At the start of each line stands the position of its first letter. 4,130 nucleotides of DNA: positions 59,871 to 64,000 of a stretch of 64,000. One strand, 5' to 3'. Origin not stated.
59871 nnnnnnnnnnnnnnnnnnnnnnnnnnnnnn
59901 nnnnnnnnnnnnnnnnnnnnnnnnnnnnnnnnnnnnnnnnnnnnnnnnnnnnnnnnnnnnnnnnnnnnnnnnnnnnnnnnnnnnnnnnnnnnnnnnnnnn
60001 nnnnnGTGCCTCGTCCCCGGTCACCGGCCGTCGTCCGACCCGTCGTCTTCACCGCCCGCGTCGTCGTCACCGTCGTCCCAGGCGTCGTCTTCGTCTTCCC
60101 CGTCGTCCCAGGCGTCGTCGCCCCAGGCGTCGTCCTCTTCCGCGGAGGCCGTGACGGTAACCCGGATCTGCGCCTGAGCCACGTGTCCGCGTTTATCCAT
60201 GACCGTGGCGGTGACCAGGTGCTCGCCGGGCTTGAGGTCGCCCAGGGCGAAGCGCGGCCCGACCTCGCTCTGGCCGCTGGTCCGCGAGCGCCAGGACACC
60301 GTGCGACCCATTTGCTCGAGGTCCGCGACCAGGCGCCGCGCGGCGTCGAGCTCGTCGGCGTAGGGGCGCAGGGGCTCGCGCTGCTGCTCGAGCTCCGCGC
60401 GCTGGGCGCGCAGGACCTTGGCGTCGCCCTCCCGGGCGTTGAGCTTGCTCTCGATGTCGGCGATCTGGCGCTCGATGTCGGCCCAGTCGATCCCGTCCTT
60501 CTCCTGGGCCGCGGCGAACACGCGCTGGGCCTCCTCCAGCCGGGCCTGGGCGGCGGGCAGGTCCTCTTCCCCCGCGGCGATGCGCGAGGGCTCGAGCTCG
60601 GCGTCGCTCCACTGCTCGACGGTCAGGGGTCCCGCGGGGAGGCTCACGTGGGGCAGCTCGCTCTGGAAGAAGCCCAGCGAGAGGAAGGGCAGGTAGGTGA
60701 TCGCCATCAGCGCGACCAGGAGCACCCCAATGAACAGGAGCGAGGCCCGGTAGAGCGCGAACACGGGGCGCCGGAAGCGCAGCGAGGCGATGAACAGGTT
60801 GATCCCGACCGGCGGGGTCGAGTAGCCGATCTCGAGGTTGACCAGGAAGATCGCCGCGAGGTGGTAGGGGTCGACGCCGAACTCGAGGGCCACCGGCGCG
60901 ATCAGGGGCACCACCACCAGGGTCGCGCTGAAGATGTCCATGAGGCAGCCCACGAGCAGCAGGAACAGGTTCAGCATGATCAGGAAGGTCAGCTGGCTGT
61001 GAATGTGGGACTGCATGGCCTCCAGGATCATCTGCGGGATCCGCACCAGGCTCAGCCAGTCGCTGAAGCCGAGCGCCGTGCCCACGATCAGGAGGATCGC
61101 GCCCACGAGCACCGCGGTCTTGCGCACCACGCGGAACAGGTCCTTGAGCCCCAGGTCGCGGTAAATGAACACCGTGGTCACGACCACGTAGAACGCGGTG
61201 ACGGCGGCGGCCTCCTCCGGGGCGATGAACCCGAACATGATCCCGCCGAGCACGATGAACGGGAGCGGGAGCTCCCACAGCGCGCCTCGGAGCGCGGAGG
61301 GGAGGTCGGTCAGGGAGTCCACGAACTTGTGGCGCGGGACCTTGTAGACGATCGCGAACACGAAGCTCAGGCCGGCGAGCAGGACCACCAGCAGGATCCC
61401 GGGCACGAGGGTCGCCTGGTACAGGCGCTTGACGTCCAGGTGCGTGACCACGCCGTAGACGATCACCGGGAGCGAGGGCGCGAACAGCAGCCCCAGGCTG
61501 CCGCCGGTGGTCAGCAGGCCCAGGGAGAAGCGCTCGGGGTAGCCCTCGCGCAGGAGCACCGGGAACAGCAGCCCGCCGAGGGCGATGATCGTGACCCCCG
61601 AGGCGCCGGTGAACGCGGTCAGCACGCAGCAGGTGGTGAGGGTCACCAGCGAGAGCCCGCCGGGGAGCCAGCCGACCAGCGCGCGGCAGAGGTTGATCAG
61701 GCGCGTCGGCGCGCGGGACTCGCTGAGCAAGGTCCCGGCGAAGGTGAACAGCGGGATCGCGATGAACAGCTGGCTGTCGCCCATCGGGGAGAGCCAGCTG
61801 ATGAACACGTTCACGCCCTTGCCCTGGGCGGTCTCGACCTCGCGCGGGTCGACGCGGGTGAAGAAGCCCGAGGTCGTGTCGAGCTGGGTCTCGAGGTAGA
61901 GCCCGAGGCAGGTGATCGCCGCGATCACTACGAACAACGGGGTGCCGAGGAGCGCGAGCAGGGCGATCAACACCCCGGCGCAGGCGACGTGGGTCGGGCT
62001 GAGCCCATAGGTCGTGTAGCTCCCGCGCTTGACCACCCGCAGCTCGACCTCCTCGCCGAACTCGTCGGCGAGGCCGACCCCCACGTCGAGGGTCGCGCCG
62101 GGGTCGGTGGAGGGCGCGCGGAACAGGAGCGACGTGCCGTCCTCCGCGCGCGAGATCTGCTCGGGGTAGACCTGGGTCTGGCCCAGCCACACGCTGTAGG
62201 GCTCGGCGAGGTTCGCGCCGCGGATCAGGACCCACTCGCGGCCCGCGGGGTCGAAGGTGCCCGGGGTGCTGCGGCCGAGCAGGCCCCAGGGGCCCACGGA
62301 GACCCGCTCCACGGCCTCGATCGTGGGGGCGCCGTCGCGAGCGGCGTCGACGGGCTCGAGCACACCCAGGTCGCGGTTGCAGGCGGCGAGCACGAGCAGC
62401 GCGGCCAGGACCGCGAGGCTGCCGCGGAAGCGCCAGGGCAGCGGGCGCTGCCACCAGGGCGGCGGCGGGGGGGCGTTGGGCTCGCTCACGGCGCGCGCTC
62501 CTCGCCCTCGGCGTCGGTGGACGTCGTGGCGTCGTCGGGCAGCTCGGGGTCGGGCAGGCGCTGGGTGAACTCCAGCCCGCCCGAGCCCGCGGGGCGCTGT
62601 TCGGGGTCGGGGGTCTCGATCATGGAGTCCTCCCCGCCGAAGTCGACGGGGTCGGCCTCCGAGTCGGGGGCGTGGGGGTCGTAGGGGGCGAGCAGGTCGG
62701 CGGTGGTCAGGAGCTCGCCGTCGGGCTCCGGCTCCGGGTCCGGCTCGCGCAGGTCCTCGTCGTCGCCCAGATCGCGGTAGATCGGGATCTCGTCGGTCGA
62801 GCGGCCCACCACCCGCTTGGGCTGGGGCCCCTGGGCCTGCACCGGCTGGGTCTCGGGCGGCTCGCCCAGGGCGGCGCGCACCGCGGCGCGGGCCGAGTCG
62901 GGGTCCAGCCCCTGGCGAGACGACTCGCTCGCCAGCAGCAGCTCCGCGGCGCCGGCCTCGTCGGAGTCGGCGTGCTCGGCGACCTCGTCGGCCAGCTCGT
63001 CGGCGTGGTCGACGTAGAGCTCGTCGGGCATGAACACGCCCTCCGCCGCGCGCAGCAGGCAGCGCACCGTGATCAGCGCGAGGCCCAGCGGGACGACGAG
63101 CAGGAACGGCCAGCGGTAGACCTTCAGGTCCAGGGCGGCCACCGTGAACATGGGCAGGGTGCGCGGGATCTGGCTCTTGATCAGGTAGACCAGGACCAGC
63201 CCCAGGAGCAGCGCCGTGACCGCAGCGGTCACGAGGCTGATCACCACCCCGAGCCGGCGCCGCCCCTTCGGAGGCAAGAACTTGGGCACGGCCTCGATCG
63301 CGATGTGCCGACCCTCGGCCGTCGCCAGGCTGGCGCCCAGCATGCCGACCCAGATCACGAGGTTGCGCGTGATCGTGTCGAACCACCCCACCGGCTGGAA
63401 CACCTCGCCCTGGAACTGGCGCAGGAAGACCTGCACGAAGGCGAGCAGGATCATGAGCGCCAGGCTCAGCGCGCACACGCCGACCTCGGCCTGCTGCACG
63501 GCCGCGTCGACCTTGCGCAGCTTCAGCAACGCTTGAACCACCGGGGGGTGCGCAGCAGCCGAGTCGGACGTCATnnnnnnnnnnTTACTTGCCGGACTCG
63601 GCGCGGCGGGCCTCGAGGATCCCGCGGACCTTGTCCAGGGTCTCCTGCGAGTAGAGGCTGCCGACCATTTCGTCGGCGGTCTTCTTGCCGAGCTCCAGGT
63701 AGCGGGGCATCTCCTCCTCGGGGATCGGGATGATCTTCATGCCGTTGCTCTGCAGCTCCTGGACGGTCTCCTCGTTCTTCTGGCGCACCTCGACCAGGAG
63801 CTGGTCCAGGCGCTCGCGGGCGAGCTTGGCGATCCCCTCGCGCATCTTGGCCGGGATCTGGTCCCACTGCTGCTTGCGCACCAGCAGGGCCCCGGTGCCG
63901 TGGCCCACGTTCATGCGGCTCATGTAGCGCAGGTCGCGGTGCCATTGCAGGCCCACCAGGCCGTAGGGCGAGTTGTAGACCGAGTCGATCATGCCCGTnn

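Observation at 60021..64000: TRAP transporter with an unusual decorated DctM and DctQ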

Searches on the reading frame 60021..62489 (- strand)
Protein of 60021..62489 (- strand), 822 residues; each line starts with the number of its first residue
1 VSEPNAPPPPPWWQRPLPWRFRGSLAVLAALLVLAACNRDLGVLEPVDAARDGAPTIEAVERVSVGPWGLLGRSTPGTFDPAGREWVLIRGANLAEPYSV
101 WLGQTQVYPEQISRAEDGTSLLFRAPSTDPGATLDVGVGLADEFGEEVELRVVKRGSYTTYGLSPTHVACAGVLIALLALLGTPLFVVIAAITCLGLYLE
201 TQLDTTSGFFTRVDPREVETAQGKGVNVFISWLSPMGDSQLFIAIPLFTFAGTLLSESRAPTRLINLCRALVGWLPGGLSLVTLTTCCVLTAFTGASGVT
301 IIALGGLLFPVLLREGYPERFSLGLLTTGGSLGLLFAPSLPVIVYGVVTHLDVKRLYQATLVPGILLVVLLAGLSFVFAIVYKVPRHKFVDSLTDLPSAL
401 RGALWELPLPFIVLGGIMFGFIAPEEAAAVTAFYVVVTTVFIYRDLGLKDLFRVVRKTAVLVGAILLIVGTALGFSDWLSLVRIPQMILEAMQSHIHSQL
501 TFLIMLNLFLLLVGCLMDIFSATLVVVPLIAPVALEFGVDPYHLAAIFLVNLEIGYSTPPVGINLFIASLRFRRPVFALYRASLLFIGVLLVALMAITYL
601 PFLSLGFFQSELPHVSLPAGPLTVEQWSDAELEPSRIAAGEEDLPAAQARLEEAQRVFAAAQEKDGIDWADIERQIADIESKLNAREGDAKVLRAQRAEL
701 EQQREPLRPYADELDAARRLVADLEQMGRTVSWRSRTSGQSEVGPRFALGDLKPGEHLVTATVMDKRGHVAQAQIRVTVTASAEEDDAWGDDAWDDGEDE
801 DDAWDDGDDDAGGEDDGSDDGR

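Call 4: search_protein_families(library=pfam, proteins=[window:60021-62489:-], max_evalue=0.1)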
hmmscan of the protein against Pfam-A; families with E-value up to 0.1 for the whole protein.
window:60021-62489:- (822 aa): 2 families
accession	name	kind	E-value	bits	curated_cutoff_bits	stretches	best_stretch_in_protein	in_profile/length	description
PF06808.19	DctM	-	1.2e-73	248.7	23.8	1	174-601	3-411/413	Tripartite ATP-independent periplasmic transporter, DctM component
PF00801.26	PKD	-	0.0025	18.2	23.5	1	730-777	29-78/80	PKD domain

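Call 5: search_protein_families(library=ncbifam, proteins=[window:60021-62489:-], max_evalue=0.1)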
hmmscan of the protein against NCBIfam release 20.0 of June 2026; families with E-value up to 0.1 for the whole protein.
window:60021-62489:- (822 aa): 4 families
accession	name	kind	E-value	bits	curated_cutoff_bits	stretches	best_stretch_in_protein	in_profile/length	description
TIGR00786.1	dctM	subfamily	1.2e-94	317.4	268.45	1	238-605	36-402/405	TRAP transporter large permease subunit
NF011634.1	PRK15060.1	equivalog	1.2e-46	159.6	800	1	235-580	49-397/425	2,3-diketo-L-gulonate TRAP transporter large permease YiaN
TIGR02123.1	TRAP_fused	subfamily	1.2e-05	24.3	320.65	1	245-569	171-500/615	TRAP transporter fused permease subunit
NF045487.1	ASRP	equivalog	0.014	14.1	300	1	636-722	157-242/593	archaea-specific SMC-related protein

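Call 13: find_homologous_proteins(query=window:60021-62489:-, max_evalue=0.00001)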
Query window:60021-62489:- (822 aa): 3335 proteins with E <= 0.00001 among 8000 candidates; the best 120 are listed.
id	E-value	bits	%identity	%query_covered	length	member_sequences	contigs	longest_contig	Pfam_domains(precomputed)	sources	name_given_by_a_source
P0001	0.0e+0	1830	100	100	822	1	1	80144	PF06808.19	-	-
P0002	0.0e+0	1523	86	94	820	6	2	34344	PF06808.19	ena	-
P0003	0.0e+0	1508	84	99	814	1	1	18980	PF06808.19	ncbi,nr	ncbi:MAG: TRAP transporter large permease subunit [Planctomycetes bacterium]|nr:TRAP transporter lar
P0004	3.4e-262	890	58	88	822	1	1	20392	PF06808.19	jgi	jgi:tripartite ATP-independent transporter DctM subunit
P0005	3.7e-258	877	57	95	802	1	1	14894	PF06808.19,PF01833.31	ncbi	-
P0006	2.4e-251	855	61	89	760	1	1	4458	PF06808.19,PF01833.31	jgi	-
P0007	3.3e-251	854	56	94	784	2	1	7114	PF06808.19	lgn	-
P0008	2.8e-249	848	57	90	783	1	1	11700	PF06808.19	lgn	-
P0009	3.5e-246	837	54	93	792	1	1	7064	PF06808.19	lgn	-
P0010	1.5e-243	829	56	94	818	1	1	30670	PF06808.19,PF01833.31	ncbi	-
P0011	4.4e-243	827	56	94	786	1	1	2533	PF06808.19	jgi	jgi:tripartite ATP-independent transporter DctM subunit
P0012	7.1e-243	827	53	96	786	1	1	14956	PF06808.19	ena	-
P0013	7.9e-242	823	55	94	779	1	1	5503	PF06808.19,PF01833.31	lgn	-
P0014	8.2e-242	823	52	93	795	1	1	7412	PF06808.19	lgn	-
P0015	9.7e-241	819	53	94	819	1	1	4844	PF06808.19,PF01833.31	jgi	jgi:C4-dicarboxylate transporter, DctM subunit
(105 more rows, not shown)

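Call 15: find_related_loci(query=A1, collection=genome_contigs, flank=7000)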
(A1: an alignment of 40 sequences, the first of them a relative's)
Query A1 (822 aa) in genome_contigs; peptide patterns used: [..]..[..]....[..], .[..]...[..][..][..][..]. (x = any residue, [..] = any of these).
599 stretches matched a pattern (row limit reached: there are more); 552 encode a relative of the query (tblastn E <= 1e-3); the best 80 are kept; 80 distinct loci.
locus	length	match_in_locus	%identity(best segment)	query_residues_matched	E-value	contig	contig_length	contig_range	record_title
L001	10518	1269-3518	58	15-784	0e+0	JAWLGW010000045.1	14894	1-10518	MAG: Planctomycetota bacterium isolate 30dZY2.bin.140 NODE_4914_length_14894_cov_2.935654, whole genome shotgun sequence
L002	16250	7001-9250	56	16-785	0e+0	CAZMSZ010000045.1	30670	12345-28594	MAG TPA_asm: uncultured Planctomycetota bacterium isolate SRP263527_co1_244 genome assembly, contig: NODE_1153_length_30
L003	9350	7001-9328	56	14-754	0e+0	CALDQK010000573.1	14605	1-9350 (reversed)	MAG TPA_asm: uncultured bacterium isolate ERR599081_bin.20_CONCOCT_v1.1_MAG genome assembly, contig: ERZ841280.2745, who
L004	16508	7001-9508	50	10-820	0e+0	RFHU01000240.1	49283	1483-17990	MAG: Planctomycetota bacterium isolate J058 k99_598836, whole genome shotgun sequence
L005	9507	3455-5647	46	81-807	0e+0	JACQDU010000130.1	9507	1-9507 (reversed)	MAG: bacterium isolate NC_groundwater_1003_Pr1_S-0.65um_70_8 Montesol18_Sp65_coassembly_scaffold_224889, whole genome sh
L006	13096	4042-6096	44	85-796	1e-171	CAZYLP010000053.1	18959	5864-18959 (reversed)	MAG TPA_asm: uncultured Planctomycetota bacterium isolate SRP287453_co1_338 genome assembly, contig: NODE_5162_length_18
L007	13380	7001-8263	50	182-605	7e-118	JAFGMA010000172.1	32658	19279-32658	MAG: candidate division KSB1 bacterium isolate Zod_Metabat.436 k87_6270293, whole genome shotgun sequence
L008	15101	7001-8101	57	236-604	1e-118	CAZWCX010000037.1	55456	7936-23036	MAG TPA_asm: uncultured Planctomycetia bacterium isolate SRP323723_co1_148 genome assembly, contig: NODE_482_length_5545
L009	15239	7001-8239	51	173-609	1e-116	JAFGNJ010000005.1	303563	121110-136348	MAG: Deltaproteobacteria bacterium isolate Zod_Metabat.542 k87_2189062, whole genome shotgun sequence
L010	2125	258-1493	51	173-604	7e-124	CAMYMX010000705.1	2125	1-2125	MAG: uncultured Polyangiaceae bacterium isolate FCS_M_Myxococcota_13.1 genome assembly, contig: NODE_92674_length_2125_c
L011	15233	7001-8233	52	173-606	5e-116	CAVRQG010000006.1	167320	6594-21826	MAG: uncultured delta proteobacterium isolate MFD03804.bin.2.134 genome assembly, contig: contig_14105, whole genome sho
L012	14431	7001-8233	50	171-605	1e-115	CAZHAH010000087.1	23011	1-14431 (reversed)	MAG TPA_asm: uncultured Desulfobacteraceae bacterium isolate SRP167671_co2_229 genome assembly, contig: NODE_2993_length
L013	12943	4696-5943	50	169-604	3e-114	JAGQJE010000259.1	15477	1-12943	MAG: Myxococcales bacterium isolate HKST-UBA22 k127_2530216, whole genome shotgun sequence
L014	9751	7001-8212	51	179-605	2e-114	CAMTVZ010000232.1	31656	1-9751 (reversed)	MAG: uncultured Ignavibacteriae bacterium isolate G04_MAG_00013 genome assembly, contig: G04_MAG_00013_000000000063, who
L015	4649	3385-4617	51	173-606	2e-114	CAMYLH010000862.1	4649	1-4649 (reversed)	MAG: uncultured Desulfobacterales bacterium isolate FCS_M_Desulfobacterota_02 genome assembly, contig: scaffold_70355, w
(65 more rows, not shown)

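Call 20: search_solved_structures(query=window:60021-62489:-, max_evalue=0.01)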
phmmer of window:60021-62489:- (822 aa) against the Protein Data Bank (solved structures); distinct sequences matched with E-value up to 0.01: 5.
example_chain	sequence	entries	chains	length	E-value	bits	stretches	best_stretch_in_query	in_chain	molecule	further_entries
9pym_A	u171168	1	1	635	2.1e-58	201.4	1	238-607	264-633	Isethionate TRAP transporter permease protein DctMQ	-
7qe5_A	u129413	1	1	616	3e-42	148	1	238-603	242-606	Sialic acid TRAP transporter permease protein SiaT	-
8thi_A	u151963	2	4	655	3.6e-42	147.7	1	238-603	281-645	Sialic acid TRAP transporter permease protein SiaT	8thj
8y4w_A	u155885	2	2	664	2.6e-40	141.6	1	238-605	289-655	N-acetylneuraminate transporter small subunit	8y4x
7qha_B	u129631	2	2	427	6.6e-40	140.2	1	224-606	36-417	Putative TRAP-type C4-dicarboxylate transport system, large permease component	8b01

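Call 26: search_protein_families(library=pfam, alignment_id=A1, max_evalue=0.01)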
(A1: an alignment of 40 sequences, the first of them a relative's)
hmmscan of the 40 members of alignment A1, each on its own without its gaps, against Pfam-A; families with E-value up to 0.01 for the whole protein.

A. member 1, P0001 (822 aa): 2 families
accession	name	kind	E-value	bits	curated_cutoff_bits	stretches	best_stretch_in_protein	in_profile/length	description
PF06808.19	DctM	-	1.2e-73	248.7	23.8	1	174-601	3-411/413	Tripartite ATP-independent periplasmic transporter, DctM component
PF00801.26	PKD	-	0.0025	18.2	23.5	0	730-777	29-78/80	PKD domain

B. families by the number of members that match (of 40 scanned): 11 families
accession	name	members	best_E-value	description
PF06808.19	DctM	40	2e-82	Tripartite ATP-independent periplasmic transporter, DctM component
PF01833.30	TIG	27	2.7e-12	IPT/TIG domain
PF03553.21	Na_H_antiporter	9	4.2e-07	Na+/H+ antiporter family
PF17820.7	PDZ_6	3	0.00014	PDZ domain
PF00801.26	PKD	3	0.00084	PKD domain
PF20144.5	TIG_SUH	2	0.00054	TIG domain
PF00595.29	PDZ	2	0.00078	PDZ domain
PF13180.12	PDZ_2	1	0.002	PDZ domain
PF16535.10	T3SSipB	1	0.002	Type III cell invasion protein SipB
PF13851.11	GAS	1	0.0026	Growth-arrest specific micro-tubule binding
PF25764.1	KIF21A_4th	1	0.0029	KIF21A-like domain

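Call 42: predict_structure(alignment_id=A1)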
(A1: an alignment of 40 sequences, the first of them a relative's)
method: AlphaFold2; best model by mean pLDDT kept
length: 822 residues; sequences in the alignment: 40
mean_pLDDT: 85.2   pTM: 0.78
mean pLDDT of the five models: 85.2, 84.3, 82.2, 82.1, 81.8
residues with pLDDT >= 90: 417; 70-90: 320; 50-70: 44; < 50: 41
segments of 3 or more residues with pLDDT < 50: 1-4, 786-822
pLDDT, mean of each block of 10 residues (from residue 1): 55 73 77 62 85 92 84 89 92 94 92 93 92 93 86 94 88 86 80 89 80 67 80 79 90 90 91 90 92 79 84 91 89 89 90 93 94 93 89 91 91 90 90 94 94 92 86 83 76 81 90 82 86 90 95 77 66 74 86 94 91 91 89 93 94 95 92 93 90 93 92 95 95 90 93 91 94 93 57 42 42 38 34
secondary structure, 60 per line:
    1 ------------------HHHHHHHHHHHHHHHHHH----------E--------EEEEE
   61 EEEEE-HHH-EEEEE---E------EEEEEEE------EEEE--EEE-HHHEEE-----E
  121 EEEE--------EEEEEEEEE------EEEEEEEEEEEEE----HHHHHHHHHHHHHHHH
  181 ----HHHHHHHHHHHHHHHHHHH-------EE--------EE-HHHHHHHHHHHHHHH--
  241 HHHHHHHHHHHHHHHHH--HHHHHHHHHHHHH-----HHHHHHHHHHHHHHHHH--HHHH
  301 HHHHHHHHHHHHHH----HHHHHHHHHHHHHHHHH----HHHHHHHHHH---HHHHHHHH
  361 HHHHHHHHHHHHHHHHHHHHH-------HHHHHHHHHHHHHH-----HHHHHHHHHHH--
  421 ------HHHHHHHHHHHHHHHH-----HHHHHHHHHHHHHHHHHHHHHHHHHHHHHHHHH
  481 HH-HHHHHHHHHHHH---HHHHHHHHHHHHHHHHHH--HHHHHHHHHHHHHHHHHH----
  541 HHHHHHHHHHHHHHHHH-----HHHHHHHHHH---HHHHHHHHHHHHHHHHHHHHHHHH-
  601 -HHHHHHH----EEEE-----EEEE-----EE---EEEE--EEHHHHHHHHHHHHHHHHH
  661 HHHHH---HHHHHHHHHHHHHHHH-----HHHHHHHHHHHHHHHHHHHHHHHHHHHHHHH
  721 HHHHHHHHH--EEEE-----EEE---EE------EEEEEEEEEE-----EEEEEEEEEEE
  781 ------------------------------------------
elements in order (helices of 4 or more, strands of 3 or more residues): H19-36 E56-65 E71-75 E86-92 E99-102 E105-107 E112-114 E120-124 E133-141 E148-160 H165-180 H185-203 H224-238 H241-257 H260-272 H278-294 H297-314 H319-335 H340-349 H353-381 H389-402 H408-418 H427-442 H448-482 H484-495 H499-516 H519-536 H541-557 H563-572 H576-599 H602-608 E613-616 E622-625 E636-639 H644-665 H669-684 H690-729 E732-735 E741-743 E755-764 E770-780

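Call 46: fold_search(model_id=the predicted structure, library=pdb)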
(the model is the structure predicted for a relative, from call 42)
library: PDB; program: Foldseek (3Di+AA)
matches with E <= 10: 976; with E <= 0.001: 38
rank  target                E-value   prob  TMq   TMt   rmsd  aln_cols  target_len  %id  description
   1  9pym_A                1.7e-19  1.00  0.46  0.63   5.7       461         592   28  Cryo-EM structure of the isethionate TRAP transporter IseQM from Oleidesulfovibrio alaskensis with bound isethionate (released 2025-11-12)
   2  7qha_B                1.3e-17  1.00  0.46  0.85   3.4       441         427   25  Cryo-EM structure of the Tripartite ATP-independent Periplasmic (TRAP) transporter SiaQM from Photobacterium profundum (released 2022-12-21)
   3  8thj_A                2.6e-17  1.00  0.46  0.60   3.7       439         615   24  Cryo-EM structure of the Tripartite ATP-independent Periplasmic (TRAP) transporter SiaQM from Haemophilus influenzae ( (released 2023-11-22)
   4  8y4w_A                3.2e-17  1.00  0.47  0.62   3.8       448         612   23  Sialic acid bound form of Tripartite ATP-independent Periplasmic (TRAP) transporter from Fusobacterium nucleatum. (released 2024-12-11)
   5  8thi_B                3.5e-17  1.00  0.46  0.60   3.7       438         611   24  Cryo-EM structure of the Tripartite ATP-independent Periplasmic (TRAP) transporter SiaQM from Haemophilus influenzae ( (released 2023-11-22)
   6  8thi_A                4.9e-17  1.00  0.46  0.60   3.6       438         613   24  Cryo-EM structure of the Tripartite ATP-independent Periplasmic (TRAP) transporter SiaQM from Haemophilus influenzae ( (released 2023-11-22)
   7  7qe5_A                5.4e-15  1.00  0.45  0.59   4.4       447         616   24  Structure of the membrane domains of the sialic acid TRAP transporter HiSiaQM from Haemophilus influenzae (released 2022-07-27)
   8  9a59_A                7.7e-08  1.00  0.33  0.52   8.1       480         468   15  Integrative model of MLEN-METQ by crosslinking MS and deep learning (released 2024-09-18)
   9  8uvb_A                1.1e-06  1.00  0.36  0.59   6.7       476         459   11  Structure of NaCT-PF4a complex (released 2024-12-25)
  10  6okz_B                3.1e-06  1.00  0.34  0.57   8.7       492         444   14  Structure of VcINDY bound to Fumarate (released 2020-10-28)
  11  8y5u_A                3.8e-06  1.00  0.35  0.53   8.8       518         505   10  human NaS1 intermediate state 1 (released 2025-01-22)
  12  6wtw_A                4.7e-06  1.00  0.33  0.50   8.6       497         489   13  Structure of LaINDY crystallized in the presence of alpha-ketoglutarate and malate (released 2020-09-16)
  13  8r35_A                4.7e-06  1.00  0.32  0.49   8.4       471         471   16  CryoEM structure of the asymmetric Pho90 dimer from yeast without substrates. (released 2024-04-24)
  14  8w6n_B                5.6e-06  1.00  0.37  0.59   6.2       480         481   11  NaS1 with sulfate in IN/OUT state (released 2024-04-17)
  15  9mcu_A                5.9e-06  1.00  0.40  0.64   6.6       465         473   11  Plant chloroplast dicarboxylate transporter AtDiT2.1 (released 2026-03-11)
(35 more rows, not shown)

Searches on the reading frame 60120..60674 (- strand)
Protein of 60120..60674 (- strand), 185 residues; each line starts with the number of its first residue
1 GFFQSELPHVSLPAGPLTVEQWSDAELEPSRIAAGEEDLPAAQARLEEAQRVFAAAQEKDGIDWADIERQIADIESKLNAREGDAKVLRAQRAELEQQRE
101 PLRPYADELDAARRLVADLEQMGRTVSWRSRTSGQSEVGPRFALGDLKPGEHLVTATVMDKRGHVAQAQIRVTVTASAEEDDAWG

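Call 57: search_protein_representatives(protein=window:60120-60674:-)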
Query: 185 residues. Proteins with E-value up to 0.001 (for the whole library): 566; up to 1e-10: 149; up to 1e-30: 13. The best 150 are listed.
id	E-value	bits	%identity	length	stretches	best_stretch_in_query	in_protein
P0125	1.6e-82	291.7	32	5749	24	122-178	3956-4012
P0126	3.6e-65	235.1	33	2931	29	124-180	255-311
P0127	4.2e-48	179.6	29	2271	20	118-174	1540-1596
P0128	8.9e-44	165.5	32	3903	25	122-174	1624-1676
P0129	4.7e-43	163.1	33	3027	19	121-175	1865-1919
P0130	8.7e-42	159.0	31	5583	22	123-175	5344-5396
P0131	9.3e-41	155.7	33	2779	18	125-176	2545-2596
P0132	4.6e-35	137.1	34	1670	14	121-174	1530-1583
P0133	3.3e-34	134.3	33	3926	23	123-177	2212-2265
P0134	2.5e-33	131.5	33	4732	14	124-175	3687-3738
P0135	3.0e-33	131.2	32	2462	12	124-178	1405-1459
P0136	1.9e-32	128.7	31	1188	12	123-177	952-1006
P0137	4.1e-32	127.5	32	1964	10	115-177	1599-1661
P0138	9.2e-30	119.9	32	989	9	122-177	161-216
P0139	3.3e-29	118.1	32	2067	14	122-175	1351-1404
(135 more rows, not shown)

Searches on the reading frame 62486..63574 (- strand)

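Call 4: search_protein_families(library=pfam, proteins=[window:62486-63574:-], max_evalue=0.1)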
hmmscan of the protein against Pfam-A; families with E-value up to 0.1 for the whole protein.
window:62486-63574:- (362 aa): 2 families
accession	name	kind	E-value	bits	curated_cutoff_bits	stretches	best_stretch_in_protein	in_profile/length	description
PF04290.18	DctQ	-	1.8e-19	70.4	28.3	1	41-180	1-130/132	Tripartite ATP-independent periplasmic transporters, DctQ component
PF01384.25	PHO4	-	0.061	12.7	33.7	1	76-164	94-181/350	Phosphate transporter family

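Call 5: search_protein_families(library=ncbifam, proteins=[window:62486-63574:-], max_evalue=0.1)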
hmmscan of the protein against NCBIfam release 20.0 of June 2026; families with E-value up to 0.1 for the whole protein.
window:62486-63574:- (362 aa): 1 family
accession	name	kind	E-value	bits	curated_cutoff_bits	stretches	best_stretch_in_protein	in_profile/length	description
NF007374.1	PRK09877.1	equivalog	0.00028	21.3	260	1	32-123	7-96/157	2,3-diketo-L-gulonate TRAP transporter small permease YiaM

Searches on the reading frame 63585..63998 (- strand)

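Call 4: search_protein_families(library=pfam, proteins=[window:63585-63998:-], max_evalue=0.1)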
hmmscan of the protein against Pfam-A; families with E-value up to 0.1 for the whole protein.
window:63585-63998:- (137 aa): 1 family
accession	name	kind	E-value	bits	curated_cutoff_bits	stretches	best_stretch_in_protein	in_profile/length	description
PF03480.18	DctP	-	5.3e-09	36.2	23.4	1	4-109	175-280/286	Bacterial extracellular solute-binding protein, family 7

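Call 5: search_protein_families(library=ncbifam, proteins=[window:63585-63998:-], max_evalue=0.1)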
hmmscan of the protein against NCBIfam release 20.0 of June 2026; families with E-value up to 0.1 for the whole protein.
window:63585-63998:- (137 aa): 1 family
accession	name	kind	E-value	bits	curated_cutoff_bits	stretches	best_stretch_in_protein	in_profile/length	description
NF037995.1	TRAP_S1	subfamily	4.8e-19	68.7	50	1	1-97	172-268/271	TRAP transporter substrate-binding protein DctP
